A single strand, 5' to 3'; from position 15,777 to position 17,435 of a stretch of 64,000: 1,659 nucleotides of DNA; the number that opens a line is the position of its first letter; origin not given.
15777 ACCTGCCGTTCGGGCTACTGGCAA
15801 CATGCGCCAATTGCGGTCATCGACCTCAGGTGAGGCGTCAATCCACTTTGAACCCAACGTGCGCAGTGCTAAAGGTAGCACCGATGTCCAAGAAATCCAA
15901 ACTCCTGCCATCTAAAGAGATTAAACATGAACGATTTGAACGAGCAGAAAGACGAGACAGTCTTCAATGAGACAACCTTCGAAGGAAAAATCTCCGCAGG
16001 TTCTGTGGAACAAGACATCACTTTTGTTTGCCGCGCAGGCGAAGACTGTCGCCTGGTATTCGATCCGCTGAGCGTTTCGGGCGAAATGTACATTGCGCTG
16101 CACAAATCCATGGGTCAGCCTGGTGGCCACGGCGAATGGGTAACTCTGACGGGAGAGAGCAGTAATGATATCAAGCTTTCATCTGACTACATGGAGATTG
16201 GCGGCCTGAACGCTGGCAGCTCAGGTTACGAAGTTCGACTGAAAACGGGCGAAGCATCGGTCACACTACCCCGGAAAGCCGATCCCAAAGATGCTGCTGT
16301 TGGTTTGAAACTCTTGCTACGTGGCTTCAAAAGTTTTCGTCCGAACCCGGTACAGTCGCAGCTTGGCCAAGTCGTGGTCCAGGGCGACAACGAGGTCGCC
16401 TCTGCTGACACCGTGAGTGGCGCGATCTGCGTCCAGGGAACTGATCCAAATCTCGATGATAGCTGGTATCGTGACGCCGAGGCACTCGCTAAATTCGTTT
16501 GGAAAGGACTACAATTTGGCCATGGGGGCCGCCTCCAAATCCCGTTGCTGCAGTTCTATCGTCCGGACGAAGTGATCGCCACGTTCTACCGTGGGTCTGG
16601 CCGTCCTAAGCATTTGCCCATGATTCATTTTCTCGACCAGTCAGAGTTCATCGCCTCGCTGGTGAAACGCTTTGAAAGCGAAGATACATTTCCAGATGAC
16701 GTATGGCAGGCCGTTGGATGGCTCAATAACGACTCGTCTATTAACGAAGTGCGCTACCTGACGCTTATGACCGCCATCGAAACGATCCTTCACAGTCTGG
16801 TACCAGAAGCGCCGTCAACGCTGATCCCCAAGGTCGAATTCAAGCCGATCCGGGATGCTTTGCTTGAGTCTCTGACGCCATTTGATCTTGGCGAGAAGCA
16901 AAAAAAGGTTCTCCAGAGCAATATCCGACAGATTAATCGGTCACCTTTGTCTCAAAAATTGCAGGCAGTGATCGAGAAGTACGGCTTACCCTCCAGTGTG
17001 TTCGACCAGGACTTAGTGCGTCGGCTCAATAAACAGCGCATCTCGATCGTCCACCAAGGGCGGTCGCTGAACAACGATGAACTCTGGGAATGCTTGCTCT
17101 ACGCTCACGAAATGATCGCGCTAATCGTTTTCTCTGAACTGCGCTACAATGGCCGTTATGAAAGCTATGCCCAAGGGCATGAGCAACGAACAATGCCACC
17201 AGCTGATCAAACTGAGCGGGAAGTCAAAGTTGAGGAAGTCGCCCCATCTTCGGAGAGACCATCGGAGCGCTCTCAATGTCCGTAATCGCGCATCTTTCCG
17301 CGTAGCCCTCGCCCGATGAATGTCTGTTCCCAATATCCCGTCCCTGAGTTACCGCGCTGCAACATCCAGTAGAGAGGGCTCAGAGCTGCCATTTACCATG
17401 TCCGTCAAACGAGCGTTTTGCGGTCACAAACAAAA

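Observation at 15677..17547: Orphan HEPN-motif gene bracketed by 34-bp inverted repeats, inserted after the copper operon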

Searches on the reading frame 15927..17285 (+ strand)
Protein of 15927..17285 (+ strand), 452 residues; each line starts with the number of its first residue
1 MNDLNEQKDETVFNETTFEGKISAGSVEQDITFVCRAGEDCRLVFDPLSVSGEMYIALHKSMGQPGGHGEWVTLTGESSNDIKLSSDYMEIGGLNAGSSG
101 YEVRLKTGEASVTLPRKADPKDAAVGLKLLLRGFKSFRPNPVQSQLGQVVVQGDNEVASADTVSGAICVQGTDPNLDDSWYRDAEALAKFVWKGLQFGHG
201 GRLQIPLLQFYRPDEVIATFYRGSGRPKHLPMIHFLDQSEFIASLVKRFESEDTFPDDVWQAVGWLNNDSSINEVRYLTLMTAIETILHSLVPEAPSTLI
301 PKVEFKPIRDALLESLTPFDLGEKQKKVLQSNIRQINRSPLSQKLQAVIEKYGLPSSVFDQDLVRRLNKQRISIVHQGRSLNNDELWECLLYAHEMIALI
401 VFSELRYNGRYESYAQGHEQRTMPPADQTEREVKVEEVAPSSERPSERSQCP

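Call 5: search_protein_families(library=pfam, proteins=[window:15927-17285:+], max_evalue=1)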
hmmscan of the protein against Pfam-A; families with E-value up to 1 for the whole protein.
window:15927-17285:+ (452 aa): 1 family
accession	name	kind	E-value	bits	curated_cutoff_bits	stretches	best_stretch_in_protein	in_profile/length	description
PF18739.6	HEPN_Apea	-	4.2e-06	27.7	24.4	1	278-406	1-131/136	Apea-like HEPN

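Call 6: search_protein_families(library=padloc, proteins=[window:15927-17285:+], max_evalue=1)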
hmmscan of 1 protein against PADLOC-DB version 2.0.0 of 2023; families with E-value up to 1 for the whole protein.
window:15927-17285:+ (452 aa): 1 family
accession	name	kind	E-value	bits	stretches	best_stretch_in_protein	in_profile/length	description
PDLC01679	Cas13-ApeA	-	0.0056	14.5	1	265-353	39-119/187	Cas13-ApeA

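Call 7: search_protein_families(library=ncbifam, proteins=[window:15927-17285:+], max_evalue=1)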
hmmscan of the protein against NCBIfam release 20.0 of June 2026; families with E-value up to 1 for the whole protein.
window:15927-17285:+ (452 aa): 1 family
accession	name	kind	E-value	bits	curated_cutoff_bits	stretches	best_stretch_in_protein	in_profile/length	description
NF047554.1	LIC_10463_fam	equivalog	0.2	11.6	150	1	6-61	15-70/138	LIC_10463 family lipoprotein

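Call 8: search_solved_structures(query=window:15927-17285:+, max_evalue=10, show_alignments=2)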
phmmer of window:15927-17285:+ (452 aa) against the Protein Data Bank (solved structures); distinct sequences matched with E-value up to 10: 3.
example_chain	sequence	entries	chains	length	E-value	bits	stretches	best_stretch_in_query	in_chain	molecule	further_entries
7ane_Q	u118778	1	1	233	0.73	11.6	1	316-378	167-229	bL28m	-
7aih_Q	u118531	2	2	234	0.74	11.6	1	316-378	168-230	bL28m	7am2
3rn2_A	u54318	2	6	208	1.6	10.5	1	4-54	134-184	Interferon-inducible protein AIM2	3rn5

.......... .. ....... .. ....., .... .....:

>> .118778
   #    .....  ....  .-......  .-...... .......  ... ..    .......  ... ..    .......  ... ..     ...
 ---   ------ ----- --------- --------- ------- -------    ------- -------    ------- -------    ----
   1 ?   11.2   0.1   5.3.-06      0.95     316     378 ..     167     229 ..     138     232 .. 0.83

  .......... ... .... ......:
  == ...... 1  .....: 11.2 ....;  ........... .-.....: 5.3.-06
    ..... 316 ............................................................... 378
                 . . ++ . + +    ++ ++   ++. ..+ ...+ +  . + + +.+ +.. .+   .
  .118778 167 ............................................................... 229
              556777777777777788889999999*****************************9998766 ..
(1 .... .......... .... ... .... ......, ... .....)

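Call 11: find_homologous_proteins(query=window:15927-17285:+)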
Query window:15927-17285:+ (452 aa): 30 proteins with E <= 0.001 among 4631 candidates.
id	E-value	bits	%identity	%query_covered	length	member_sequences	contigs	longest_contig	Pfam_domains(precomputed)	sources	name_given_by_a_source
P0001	0.0e+0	1026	100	100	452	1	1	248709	PF18739.7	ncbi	-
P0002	4.1e-216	736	78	91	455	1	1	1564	-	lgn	-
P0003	6.9e-192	656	71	90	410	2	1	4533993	-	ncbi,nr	ncbi:hypothetical protein [Pseudooceanicola atlanticus]|nr:hypothetical protein [Pseudooceanicola at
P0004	2.8e-188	644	67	94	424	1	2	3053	PF18739.7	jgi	-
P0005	6.5e-183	626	65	94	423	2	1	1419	PF18739.7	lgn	-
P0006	2.8e-182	624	67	92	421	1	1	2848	-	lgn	-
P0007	2.4e-179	615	63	94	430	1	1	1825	PF18739.7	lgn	-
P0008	9.3e-177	606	62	94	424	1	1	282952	-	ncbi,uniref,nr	ncbi:HEPN domain-containing protein [Ruegeria sp. HKCCA5491]|uniref:HEPN domain-containing protein n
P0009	5.2e-175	600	64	93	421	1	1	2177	-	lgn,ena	-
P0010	2.7e-173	595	62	94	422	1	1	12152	PF18739.7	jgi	jgi:hypothetical protein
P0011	6.2e-173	594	63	93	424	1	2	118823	PF18739.7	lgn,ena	-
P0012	2.6e-171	588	72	80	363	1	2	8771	-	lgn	-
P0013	9.0e-167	573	61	93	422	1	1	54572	-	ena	-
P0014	2.1e-166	572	61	91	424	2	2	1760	-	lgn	-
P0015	6.9e-166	570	59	93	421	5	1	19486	-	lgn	-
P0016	1.6e-164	566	58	92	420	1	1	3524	PF18739.7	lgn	-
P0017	7.6e-159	547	56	93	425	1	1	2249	PF18739.7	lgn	-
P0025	1.9e-129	450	50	91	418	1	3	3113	PF18739.7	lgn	-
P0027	2.8e-117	410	45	93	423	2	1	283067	PF18739.7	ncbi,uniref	ncbi:HEPN domain-containing protein [Ponticaulis profundi]|uniref:HEPN domain-containing protein n=1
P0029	1.8e-66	243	35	89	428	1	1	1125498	-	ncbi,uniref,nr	ncbi:hypothetical protein [Xanthomonas arboricola]|uniref:hypothetical protein n=1 Tax=Xanthomonas a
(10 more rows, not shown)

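Call 12: find_encoding_contigs(protein=window:15927-17285:+, flank=10000, max_places=10)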
Protein window:15927-17285:+ (452 aa): no gene with exactly this product is on record in the collection.

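Call 15: list_cluster_members(proteins=[P0001, P0003, P0008, P0027, P0029])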
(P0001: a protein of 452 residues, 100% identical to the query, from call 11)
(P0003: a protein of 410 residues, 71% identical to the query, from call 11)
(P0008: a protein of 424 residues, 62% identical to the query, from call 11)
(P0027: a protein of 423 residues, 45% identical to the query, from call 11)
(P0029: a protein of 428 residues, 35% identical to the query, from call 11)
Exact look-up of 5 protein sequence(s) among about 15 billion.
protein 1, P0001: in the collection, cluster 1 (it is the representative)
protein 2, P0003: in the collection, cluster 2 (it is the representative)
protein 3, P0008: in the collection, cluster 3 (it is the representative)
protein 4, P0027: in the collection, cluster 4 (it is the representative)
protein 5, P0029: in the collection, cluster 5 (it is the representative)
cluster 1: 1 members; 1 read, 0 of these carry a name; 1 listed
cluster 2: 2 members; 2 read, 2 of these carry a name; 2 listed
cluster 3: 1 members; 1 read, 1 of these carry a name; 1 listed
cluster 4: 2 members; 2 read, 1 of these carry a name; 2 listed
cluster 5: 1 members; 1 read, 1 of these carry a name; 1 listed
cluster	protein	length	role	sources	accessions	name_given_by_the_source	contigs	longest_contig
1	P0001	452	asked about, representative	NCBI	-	-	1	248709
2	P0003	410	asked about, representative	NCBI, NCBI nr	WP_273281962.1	hypothetical protein [Pseudooceanicola atlanticus]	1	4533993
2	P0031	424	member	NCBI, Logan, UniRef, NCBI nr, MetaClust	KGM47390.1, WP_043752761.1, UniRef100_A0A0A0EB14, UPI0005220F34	hypothetical protein [Pseudooceanicola atlanticus] | Apea-like HEPN domain-containing protein n=2 Tax=Pseudooceanicola atlanticus ... | status=active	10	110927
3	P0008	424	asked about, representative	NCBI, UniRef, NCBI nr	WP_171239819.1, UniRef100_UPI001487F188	HEPN domain-containing protein [Ruegeria sp. HKCCA5491] | HEPN domain-containing protein n=1 Tax=Ruegeria sp. HKCCA5491 TaxID=2682986 ...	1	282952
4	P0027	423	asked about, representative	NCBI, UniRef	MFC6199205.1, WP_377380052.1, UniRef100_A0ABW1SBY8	HEPN domain-containing protein [Ponticaulis profundi] | HEPN domain-containing protein n=1 Tax=Ponticaulis profundi TaxID=2665222 ...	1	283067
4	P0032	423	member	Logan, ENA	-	-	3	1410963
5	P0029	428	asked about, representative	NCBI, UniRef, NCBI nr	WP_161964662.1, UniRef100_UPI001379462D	hypothetical protein [Xanthomonas arboricola] | hypothetical protein n=1 Tax=Xanthomonas arboricola TaxID=56448 RepID=UPI001379462D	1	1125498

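Call 19: find_encoding_contigs(protein=P0003, flank=8000, max_places=4)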
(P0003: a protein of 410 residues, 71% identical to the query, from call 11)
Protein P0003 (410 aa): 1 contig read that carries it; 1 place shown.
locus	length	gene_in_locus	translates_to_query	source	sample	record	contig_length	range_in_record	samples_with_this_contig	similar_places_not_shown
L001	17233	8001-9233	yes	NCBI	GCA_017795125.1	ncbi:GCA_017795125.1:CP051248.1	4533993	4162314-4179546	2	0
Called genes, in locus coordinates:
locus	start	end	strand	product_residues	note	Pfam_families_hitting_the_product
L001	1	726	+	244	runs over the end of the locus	PF01988:VIT1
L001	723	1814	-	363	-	PF20057:DUF6456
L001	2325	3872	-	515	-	PF06253:MTTB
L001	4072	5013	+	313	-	PF00126:HTH_1, PF03466:LysR_substrate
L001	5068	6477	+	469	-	PF01654:Cyt_bd_oxida_I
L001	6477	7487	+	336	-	PF02322:Cyt_bd_oxida_II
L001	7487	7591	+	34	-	PF10617:DUF2474 (weak)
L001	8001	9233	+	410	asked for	-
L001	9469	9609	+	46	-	PF10013:DUF2256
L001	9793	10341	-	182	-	PF00578:AhpC-TSA, PF08534:Redoxin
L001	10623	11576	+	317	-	PF16881:LIAS_N (weak), PF04055:Radical_SAM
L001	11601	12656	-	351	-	PF00890:FAD_binding_2 (faint), PF01266:DAO (weak), PF01494:FAD_binding_3, PF03486:HI0933_like (faint), PF07992:Pyr_redox_2 (faint), PF13450:NAD_binding_8 (weak), PF01494:FAD_binding_3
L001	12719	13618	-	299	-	PF00034:Cytochrom_C, PF13442:Cytochrome_CBB3 (weak), PF00034:Cytochrom_C (weak)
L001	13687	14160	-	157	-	PF01322:Cytochrom_C_2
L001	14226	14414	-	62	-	-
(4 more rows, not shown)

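Call 20: find_encoding_contigs(protein=P0008, flank=8000, max_places=4)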
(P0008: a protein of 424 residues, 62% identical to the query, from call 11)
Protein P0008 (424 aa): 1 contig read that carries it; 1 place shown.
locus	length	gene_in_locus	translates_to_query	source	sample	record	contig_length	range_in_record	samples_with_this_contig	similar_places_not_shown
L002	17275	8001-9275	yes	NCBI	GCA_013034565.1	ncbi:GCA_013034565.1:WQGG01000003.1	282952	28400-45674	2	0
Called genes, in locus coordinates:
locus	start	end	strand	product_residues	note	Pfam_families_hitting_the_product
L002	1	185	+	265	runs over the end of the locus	PF00106:adh_short, PF08659:KR (weak), PF13561:adh_short_C2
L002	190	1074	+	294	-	PF01218:Coprogen_oxidas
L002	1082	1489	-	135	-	-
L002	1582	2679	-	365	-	PF00005:ABC_tran, PF03459:TOBE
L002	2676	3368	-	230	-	PF00528:BPD_transp_1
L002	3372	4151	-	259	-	PF13531:SBP_bac_11, PF01547:SBP_bac_1 (weak)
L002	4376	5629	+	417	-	PF00266:Aminotran_5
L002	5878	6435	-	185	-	PF00589:Phage_integrase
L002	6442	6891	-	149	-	-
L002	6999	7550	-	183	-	PF00239:Resolvase, PF02796:HTH_7 (weak)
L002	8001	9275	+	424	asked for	-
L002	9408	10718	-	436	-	-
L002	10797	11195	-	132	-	PF05990:DUF900 (weak), PF02450:LCAT, PF07819:PGAP1 (weak)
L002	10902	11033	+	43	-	-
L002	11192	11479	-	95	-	-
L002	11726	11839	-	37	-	-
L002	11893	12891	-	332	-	PF00356:LacI (weak), PF00532:Peripla_BP_1, PF13407:Peripla_BP_4, PF13377:Peripla_BP_3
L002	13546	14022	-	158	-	PF00583:Acetyltransf_1, PF13673:Acetyltransf_10 (weak), PF13508:Acetyltransf_7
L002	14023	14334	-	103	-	PF04800:NDUS4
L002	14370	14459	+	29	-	-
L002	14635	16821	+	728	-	PF00270:DEAD (weak), PF04851:ResIII, PF17757:UvrB_inter, PF27431:UvrB_3rd, PF00271:Helicase_C, PF12344:UvrB, PF02151:UVR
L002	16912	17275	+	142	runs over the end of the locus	-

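Call 21: find_encoding_contigs(protein=P0011, flank=8000, max_places=4)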
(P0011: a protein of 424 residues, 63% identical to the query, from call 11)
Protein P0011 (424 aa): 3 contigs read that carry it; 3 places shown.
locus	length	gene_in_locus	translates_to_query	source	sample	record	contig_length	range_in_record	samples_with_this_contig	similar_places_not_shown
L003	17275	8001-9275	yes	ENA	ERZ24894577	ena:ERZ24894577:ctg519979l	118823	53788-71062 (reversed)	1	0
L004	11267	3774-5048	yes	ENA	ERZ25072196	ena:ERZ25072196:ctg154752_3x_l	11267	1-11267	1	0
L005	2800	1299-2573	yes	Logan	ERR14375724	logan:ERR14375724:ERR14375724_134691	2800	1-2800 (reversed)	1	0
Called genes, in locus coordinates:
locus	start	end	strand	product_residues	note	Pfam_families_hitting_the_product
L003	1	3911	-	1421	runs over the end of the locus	PF13872:AAA_34, PF13871:Helicase_C_4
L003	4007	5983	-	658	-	PF02195:ParB_N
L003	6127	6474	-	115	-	PF11171:DUF2958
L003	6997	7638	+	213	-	PF01656:CbiA, PF07015:VirC1 (weak), PF09140:MipZ, PF10609:ParA (weak), PF13614:AAA_31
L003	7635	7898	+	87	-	PF20605:Antitox_RHH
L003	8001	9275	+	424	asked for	PF18739:HEPN_Apea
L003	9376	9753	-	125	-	PF13362:Toprim_3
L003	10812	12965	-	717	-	-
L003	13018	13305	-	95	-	PF01381:HTH_3 (weak)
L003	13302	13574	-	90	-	PF06296:RelE (weak)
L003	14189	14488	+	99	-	-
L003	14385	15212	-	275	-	PF05598:DUF772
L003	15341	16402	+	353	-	-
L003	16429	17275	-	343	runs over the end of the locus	PF23639:DUF7146, PF13362:Toprim_3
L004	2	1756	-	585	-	?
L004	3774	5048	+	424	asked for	PF18739:HEPN_Apea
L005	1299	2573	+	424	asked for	PF18739:HEPN_Apea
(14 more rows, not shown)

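Call 25: search_dna_similar(query=window:15927-17285:+, collection=plasmids, mode=protein, max_rows=30)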
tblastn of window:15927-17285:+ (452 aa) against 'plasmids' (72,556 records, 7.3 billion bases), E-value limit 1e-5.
Records with a match: 5; places in all: 5; records where one place covers at least 80% of the query: 5.
Best place of each record, by identity: <60% 5.
By first word of the organism name: Agrobacterium 3; Thalassospira 1; Ensifer 1.
By predicted mobility (MOB-suite, as given by PLSDB): non-mobilizable 3; conjugative 2.
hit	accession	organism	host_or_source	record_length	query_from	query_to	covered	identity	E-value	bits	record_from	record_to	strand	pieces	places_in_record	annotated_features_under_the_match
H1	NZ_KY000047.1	Agrobacterium tumefaciens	-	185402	17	442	94%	34.2%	1e-68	244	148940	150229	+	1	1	hypothetical protein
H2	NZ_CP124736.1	Agrobacterium larrymoorei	-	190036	17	442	94%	34.2%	1e-68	244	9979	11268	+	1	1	hypothetical protein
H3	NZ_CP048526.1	Agrobacterium tumefaciens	walnut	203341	7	420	92%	34.8%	9e-70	247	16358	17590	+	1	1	hypothetical protein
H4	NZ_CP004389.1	Thalassospira xiamenensis M-5 = DSM 17429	surface seawater from the sea close to ...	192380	1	430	95%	32.7%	7e-63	228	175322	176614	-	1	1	hypothetical protein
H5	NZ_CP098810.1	Ensifer adhaerens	whole organism,soil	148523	12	424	91%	29.2%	1e-50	192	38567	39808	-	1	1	HEPN domain-containing protein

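Call 38: search_solved_structures(query=A2, max_evalue=10, show_alignments=2)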
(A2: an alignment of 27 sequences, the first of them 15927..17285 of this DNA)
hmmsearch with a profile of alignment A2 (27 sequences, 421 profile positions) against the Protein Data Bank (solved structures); distinct sequences matched with E-value up to 10: 9.
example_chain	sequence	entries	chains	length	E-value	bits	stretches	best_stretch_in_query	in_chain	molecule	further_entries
7ane_Q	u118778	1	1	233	0.11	14.3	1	313-376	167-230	bL28m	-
7aih_Q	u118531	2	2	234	0.12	14.3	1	313-376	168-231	bL28m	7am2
6fdl_A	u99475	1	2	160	0.24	13.2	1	84-187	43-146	Meiosis regulator and mRNA stability factor 1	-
5t1q_A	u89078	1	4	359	0.6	11.9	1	339-377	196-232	N-acetylmuramoyl-L-alanine amidase domain-containing protein SAOUHSC_02979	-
6bhw_A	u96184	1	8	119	0.78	11.5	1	176-216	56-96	Single-stranded DNA-binding protein A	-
6bhx_A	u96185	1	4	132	0.96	11.2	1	176-216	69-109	Single-stranded DNA-binding protein A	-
1bow_A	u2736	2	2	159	1.1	11.1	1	246-306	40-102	MULTIDRUG-EFFLUX TRANSPORTER 1 REGULATOR BMRR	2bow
2r4g_A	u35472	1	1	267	5.7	8.7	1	286-355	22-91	Telomerase reverse transcriptase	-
3a4t_A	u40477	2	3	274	6.7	8.5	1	313-394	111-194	Putative methyltransferase MJ0026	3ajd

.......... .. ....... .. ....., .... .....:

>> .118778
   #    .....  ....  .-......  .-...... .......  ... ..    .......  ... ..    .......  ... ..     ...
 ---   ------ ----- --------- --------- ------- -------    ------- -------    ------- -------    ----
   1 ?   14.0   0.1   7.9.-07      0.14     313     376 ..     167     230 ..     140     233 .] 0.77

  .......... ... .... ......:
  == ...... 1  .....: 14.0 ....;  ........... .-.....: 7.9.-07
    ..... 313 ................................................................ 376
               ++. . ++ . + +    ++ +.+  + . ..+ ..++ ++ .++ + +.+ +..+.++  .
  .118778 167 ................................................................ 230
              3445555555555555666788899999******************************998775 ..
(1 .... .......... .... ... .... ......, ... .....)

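Call 39: find_encoding_contigs(protein=P0002, flank=5000, max_places=4)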
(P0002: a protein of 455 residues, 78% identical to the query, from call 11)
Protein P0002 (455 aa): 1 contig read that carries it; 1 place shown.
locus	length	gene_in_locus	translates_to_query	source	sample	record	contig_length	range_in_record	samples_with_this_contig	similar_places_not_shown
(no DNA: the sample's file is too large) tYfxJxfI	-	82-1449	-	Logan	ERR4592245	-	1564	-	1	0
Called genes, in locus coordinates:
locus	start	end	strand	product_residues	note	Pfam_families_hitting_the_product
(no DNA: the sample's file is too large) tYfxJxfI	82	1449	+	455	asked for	-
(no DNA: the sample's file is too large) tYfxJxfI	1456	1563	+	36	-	?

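Call 54: predict_structure(alignment_id=A2)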
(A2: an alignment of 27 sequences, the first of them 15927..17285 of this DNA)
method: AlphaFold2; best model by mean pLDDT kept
length: 452 residues; sequences in the alignment: 27
mean_pLDDT: 82.1   pTM: 0.78
mean pLDDT of the five models: 82.1, 81.4, 81.3, 81.0, 78.1
residues with pLDDT >= 90: 204; 70-90: 168; 50-70: 38; < 50: 42
segments of 3 or more residues with pLDDT < 50: 2-10, 297-302, 428-452
pLDDT, mean of each block of 10 residues (from residue 1): 37 88 95 93 93 94 77 94 93 89 91 83 84 86 95 84 93 90 97 90 91 93 82 86 95 91 85 90 90 59 56 77 77 60 83 78 89 88 91 90 91 76 61 38 41 40
secondary structure, 60 per line:
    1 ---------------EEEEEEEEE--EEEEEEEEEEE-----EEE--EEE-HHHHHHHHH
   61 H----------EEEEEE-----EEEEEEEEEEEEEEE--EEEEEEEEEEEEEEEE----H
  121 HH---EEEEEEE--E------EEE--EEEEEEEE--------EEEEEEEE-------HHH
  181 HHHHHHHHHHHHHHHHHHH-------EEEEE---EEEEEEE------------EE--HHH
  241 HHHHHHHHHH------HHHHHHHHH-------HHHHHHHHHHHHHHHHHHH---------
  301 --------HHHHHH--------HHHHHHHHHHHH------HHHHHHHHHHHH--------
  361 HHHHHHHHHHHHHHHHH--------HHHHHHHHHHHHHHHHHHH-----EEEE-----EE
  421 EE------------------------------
elements in order: E16-24 E27-37 E43-45 E48-50 H52-61 E72-77 E83-97 E100-115 E126-132 E142-144 E147-154 E163-170 H178-199 E207-211 E215-221 H238-250 H257-265 H273-291 H309-314 H323-334 H341-352 H361-377 H386-404 E410-413 E419-422
